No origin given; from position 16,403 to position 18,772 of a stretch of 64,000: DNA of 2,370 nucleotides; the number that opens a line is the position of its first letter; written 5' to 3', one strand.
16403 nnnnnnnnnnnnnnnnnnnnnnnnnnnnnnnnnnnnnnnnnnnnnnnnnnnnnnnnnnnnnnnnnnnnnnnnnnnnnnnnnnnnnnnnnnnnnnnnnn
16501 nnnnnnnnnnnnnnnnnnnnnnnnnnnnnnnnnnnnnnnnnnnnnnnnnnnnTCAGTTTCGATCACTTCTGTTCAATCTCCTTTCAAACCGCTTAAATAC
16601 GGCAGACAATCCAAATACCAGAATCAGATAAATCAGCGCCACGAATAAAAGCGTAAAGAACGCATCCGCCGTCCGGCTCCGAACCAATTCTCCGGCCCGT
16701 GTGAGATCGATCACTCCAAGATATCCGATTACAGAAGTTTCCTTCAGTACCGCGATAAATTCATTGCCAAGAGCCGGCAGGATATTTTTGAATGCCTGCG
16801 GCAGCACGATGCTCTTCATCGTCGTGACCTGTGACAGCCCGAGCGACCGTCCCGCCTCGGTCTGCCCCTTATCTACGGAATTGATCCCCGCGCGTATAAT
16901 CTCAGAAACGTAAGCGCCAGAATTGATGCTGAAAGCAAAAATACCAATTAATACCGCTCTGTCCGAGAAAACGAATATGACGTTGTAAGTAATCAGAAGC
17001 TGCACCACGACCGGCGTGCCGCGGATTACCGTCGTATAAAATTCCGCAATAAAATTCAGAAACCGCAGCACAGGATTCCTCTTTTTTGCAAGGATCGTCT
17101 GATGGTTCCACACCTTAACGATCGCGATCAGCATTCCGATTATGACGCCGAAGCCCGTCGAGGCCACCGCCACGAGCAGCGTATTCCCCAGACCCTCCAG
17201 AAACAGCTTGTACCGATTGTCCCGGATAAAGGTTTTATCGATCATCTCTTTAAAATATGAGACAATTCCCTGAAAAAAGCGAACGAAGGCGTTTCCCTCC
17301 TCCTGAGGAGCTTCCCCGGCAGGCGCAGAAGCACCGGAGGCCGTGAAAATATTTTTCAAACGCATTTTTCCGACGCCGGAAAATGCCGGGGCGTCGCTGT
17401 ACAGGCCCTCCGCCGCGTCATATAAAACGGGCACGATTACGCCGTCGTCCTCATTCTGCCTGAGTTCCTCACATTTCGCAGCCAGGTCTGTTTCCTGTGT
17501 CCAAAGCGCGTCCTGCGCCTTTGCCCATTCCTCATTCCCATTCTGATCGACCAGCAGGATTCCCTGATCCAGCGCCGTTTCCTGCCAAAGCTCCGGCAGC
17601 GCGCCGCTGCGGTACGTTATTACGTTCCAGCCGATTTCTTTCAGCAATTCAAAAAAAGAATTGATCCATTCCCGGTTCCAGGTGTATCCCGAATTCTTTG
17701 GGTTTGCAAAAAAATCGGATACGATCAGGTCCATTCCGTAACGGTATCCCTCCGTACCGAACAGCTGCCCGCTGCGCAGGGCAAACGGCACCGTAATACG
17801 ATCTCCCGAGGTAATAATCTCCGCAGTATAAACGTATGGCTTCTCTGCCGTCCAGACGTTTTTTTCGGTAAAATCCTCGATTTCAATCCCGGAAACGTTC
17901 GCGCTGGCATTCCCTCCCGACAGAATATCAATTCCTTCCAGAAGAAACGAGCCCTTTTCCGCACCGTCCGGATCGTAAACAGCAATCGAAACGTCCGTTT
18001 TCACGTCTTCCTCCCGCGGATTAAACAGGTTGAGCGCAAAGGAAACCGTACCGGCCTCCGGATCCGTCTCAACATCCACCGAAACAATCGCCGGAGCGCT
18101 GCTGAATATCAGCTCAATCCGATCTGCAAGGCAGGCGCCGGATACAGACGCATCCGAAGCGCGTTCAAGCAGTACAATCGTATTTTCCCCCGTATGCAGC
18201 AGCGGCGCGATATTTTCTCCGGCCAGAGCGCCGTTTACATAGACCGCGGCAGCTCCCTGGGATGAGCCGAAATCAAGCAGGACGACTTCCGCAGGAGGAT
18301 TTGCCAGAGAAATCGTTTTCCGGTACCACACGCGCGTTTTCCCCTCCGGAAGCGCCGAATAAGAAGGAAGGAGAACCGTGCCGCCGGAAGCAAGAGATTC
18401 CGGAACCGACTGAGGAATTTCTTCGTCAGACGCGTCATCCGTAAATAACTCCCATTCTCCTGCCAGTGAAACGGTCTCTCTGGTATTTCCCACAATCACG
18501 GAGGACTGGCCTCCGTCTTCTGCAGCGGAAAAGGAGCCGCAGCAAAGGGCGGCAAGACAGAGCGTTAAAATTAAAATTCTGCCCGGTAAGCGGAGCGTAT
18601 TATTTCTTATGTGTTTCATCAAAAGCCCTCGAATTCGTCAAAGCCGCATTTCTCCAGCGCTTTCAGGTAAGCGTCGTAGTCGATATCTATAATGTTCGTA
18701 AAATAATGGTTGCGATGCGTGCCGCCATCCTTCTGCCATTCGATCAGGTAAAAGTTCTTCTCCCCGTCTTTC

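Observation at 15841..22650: ftsY-PHP phosphoesterase-beta-mannosidase-permease fusion-ATPase operon without a binding-protein gene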

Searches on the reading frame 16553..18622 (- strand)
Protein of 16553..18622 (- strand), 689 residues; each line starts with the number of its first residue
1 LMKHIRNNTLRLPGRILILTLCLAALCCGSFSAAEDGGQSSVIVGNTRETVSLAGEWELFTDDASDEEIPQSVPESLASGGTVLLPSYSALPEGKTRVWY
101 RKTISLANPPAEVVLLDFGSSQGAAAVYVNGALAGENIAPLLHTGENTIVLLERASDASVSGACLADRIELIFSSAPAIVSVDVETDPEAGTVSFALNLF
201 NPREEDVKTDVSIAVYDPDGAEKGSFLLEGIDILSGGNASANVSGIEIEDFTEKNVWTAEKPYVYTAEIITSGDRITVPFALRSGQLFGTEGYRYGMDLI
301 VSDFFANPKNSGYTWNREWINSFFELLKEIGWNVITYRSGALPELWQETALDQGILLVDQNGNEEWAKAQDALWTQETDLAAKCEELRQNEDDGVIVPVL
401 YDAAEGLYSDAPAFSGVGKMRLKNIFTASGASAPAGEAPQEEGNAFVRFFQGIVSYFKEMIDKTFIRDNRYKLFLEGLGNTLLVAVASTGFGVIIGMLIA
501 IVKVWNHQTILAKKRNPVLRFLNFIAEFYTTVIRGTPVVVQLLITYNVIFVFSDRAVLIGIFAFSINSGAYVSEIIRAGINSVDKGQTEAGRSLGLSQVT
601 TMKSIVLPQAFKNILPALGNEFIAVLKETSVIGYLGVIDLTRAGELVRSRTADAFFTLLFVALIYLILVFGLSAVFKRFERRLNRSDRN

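Call 3: search_protein_families(library=pfam, proteins=[window:16553-18622:-], max_evalue=0.01)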
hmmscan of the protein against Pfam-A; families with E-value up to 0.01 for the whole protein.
window:16553-18622:- (689 aa): 2 families
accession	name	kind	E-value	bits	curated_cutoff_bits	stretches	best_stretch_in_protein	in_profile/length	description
PF00528.27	BPD_transp_1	-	7.5e-21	75.1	26.4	1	519-684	13-183/184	Binding-protein-dependent transport system inner membrane component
PF00703.27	Glyco_hydro_2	-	0.00014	23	23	1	182-272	10-98/109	Glycosyl hydrolases family 2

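Call 4: search_protein_families(library=ncbifam, proteins=[window:16553-18622:-], max_evalue=0.01)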
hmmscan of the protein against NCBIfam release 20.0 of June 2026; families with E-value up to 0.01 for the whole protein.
window:16553-18622:- (689 aa): 20 families
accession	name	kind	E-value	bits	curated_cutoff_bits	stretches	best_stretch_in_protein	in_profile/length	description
NF011680.0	PRK15100.1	equivalog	3.9e-40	138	300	1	473-689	14-220/222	cystine ABC transporter permease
NF007028.0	PRK09494.1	equivalog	4e-35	121.6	303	1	473-683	14-216/219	glutamine ABC transporter permease GlnP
TIGR03003.1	ectoine_ehuD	equivalog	9e-31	107.4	205.2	1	474-683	13-212/212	ectoine/hydroxyectoine ABC transporter permease subunit EhuD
TIGR03004.1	ectoine_ehuC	equivalog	1.8e-30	106.4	196.95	1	495-686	20-209/214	ectoine/hydroxyectoine ABC transporter permease subunit EhuC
NF011651.0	PRK15069.1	subfamily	1.2e-26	93.5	306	1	475-683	20-228/237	histidine ABC transporter permease HisM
NF008337.0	PRK11123.1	equivalog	8.6e-26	90.9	277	1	550-688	97-235/238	arginine ABC transporter permease ArtQ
NF011687.0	PRK15107.1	equivalog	7.6e-23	81.6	318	1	498-678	28-218/224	glutamate/aspartate ABC transporter permease GltK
NF008336.0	PRK11122.1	equivalog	2.2e-19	70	248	1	474-683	8-215/222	arginine ABC transporter permease ArtM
NF011714.0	PRK15135.1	subfamily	2.2e-18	66.9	319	1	472-683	7-219/228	histidine ABC transporter permease HisQ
TIGR01726.1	HEQRo_perm_3TM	subfamily_domain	2.1e-12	47.4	42.2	1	472-578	3-99/99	ABC transporter permease subunit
TIGR01097.1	PhnE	equivalog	1.4e-11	44.4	216.7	1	445-636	31-206/252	phosphonate ABC transporter, permease protein PhnE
NF011624.0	PRK15050.1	equivalog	7.5e-08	31.8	247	1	472-686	69-292/297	2-aminoethylphosphonate ABC transporter permease subunit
NF008049.0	PRK10782.1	subfamily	2.5e-06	27.3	212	1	472-671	7-207/217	methionine ABC transporter permease MetI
TIGR01581.1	Mo_ABC_porter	hypoth_equivalog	2e-05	24.2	210.3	1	538-617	87-163/225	ABC transporter permease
TIGR00974.1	3a0107s02c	equivalog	5.1e-05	22.6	193.45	1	478-616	56-188/272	phosphate ABC transporter permease PstA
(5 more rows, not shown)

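Call 71: predict_structure(alignment_id=A4)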
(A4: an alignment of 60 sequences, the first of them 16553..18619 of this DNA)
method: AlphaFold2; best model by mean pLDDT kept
length: 688 residues; sequences in the alignment: 60
mean_pLDDT: 66.9   pTM: 0.46
mean pLDDT of the five models: 66.9, 66.1, 65.9, 64.9, 62.0
residues with pLDDT >= 90: 50; 70-90: 293; 50-70: 204; < 50: 141
segments of 3 or more residues with pLDDT < 50: 1-14, 20-39, 156-162, 284-313, 338-340, 390-445
pLDDT, mean of each block of 10 residues (from residue 1): 37 51 38 32 71 81 67 63 62 70 85 80 82 89 89 54 68 89 86 92 90 90 91 89 87 67 87 87 44 30 41 55 58 54 65 63 59 51 54 37 29 29 28 28 50 65 68 79 86 86 73 70 84 76 67 70 85 84 65 68 76 81 78 61 64 66 80 78 55
secondary structure, 60 per line:
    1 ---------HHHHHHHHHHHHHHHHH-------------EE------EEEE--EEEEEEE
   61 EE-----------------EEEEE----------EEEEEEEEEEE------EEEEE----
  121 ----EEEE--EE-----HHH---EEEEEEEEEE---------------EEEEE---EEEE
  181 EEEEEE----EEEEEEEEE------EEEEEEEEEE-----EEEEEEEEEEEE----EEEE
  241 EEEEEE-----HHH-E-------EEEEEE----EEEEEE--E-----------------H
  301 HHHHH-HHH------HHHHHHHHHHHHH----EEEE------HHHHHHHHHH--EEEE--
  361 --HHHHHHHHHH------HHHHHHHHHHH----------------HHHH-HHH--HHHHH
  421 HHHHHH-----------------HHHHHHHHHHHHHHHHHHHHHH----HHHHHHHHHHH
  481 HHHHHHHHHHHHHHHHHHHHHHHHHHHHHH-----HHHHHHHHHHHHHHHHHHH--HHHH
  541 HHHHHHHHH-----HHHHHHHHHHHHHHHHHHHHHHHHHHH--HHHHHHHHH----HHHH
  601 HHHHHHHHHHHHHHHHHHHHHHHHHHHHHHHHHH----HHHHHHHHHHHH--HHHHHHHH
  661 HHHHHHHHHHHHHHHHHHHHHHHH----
elements in order (helices of 4 or more, strands of 3 or more residues): H10-26 E48-51 E54-62 E80-84 E95-105 E112-116 E125-128 E144-153 E169-173 E177-186 E191-199 E206-215 E221-232 E237-246 E264-269 E274-279 H300-305 H316-328 E333-336 H343-352 E355-358 H363-372 H379-389 H406-409 H416-426 H444-465 H470-510 H516-534 H537-549 H555-581 H584-592 H597-634 H639-650 H653-684
